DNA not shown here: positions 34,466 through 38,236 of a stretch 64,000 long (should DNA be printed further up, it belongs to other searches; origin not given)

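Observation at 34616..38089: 1157-aa fusion encoding a complete cysteine-to-sulfite route plus exporter on one polypeptide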

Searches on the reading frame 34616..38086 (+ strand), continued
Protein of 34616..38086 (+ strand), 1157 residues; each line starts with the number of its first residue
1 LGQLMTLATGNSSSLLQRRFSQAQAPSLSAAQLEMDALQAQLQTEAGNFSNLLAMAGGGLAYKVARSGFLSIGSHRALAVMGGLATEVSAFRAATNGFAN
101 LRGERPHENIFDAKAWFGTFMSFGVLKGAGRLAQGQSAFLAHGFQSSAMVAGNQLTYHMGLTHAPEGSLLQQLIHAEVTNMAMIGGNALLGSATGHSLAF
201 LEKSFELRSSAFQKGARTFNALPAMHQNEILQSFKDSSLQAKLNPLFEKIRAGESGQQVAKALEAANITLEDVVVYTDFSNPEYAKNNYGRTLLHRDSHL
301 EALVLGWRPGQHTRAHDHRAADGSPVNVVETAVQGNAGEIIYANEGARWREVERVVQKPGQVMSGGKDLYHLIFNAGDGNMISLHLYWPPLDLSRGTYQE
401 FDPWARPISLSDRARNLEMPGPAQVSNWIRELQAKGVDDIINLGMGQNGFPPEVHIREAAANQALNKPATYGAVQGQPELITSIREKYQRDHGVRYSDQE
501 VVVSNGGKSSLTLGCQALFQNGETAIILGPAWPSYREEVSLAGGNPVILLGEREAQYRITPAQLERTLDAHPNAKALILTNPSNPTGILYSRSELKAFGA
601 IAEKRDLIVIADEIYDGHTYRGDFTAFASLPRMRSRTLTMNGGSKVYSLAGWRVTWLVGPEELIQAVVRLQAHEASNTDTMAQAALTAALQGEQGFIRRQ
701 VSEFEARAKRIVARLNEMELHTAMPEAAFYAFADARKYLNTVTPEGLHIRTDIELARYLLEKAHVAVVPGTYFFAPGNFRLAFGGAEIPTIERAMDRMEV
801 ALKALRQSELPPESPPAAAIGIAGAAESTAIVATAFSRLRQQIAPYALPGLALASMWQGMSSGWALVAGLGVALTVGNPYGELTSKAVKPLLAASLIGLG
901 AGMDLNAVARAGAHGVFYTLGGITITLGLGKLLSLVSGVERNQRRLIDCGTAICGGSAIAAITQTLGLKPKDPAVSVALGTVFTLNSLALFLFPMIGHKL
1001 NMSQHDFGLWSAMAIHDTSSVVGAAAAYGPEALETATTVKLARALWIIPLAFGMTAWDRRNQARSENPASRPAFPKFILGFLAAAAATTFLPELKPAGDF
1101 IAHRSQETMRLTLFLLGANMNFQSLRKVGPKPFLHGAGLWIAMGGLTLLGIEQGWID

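Call 56: find_encoding_contigs(protein=P0002, flank=10000, max_places=2)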
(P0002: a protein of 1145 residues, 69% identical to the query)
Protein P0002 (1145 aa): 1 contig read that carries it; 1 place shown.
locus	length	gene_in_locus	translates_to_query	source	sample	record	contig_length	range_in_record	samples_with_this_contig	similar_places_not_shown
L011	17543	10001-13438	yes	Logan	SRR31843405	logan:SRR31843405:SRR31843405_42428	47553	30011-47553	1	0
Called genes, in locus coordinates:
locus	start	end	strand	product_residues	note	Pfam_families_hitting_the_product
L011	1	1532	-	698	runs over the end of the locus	PF00009:GTP_EFTU, PF03144:GTP_EFTU_D2, PF22042:EF-G_D2, PF14492:EFG_III, PF16658:RF3_C (weak), PF03764:EFG_IV, PF00679:EFG_C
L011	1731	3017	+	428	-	-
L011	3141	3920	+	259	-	-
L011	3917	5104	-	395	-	PF00890:FAD_binding_2, PF01266:DAO (weak), PF03486:HI0933_like, PF07992:Pyr_redox_2, PF12831:FAD_oxidored, PF13450:NAD_binding_8 (weak), PF13738:Pyr_redox_3 (weak), PF22780:HI0933_like_1st, +3 more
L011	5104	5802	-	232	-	PF01027:Bax1-I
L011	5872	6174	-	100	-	-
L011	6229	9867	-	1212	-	PF06325:PrmA (weak), PF00155:Aminotran_1_2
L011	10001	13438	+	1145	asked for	PF05995:CDO_I (weak), PF00155:Aminotran_1_2, PF03601:Cons_hypoth698, PF02447:GntP_permease (weak)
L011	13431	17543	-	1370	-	?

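Call 67: search_protein_families(library=pfam, proteins=[L001:6071-9859:-], max_evalue=0.01)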
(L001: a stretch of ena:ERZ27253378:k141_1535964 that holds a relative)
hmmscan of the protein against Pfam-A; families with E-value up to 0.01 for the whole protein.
L001:6071-9859:- (1262 aa): 4 families
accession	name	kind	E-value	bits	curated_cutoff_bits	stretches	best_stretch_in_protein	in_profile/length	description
PF00155.27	Aminotran_1_2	-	7e-22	78.5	19.7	1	928-1249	46-360/361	Aminotransferase class I and II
PF05175.20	MTS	-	2e-06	28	23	1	390-466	29-103/170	Methyltransferase small domain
PF06325.19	PrmA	-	4.8e-06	26.7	22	1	392-466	162-231/296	Ribosomal protein L11 methyltransferase (PrmA)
PF02475.24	TRM5-TYW2_MTfase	-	0.0041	17.5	28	1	399-470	42-113/164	TRM5/TYW2 methyltransferase domain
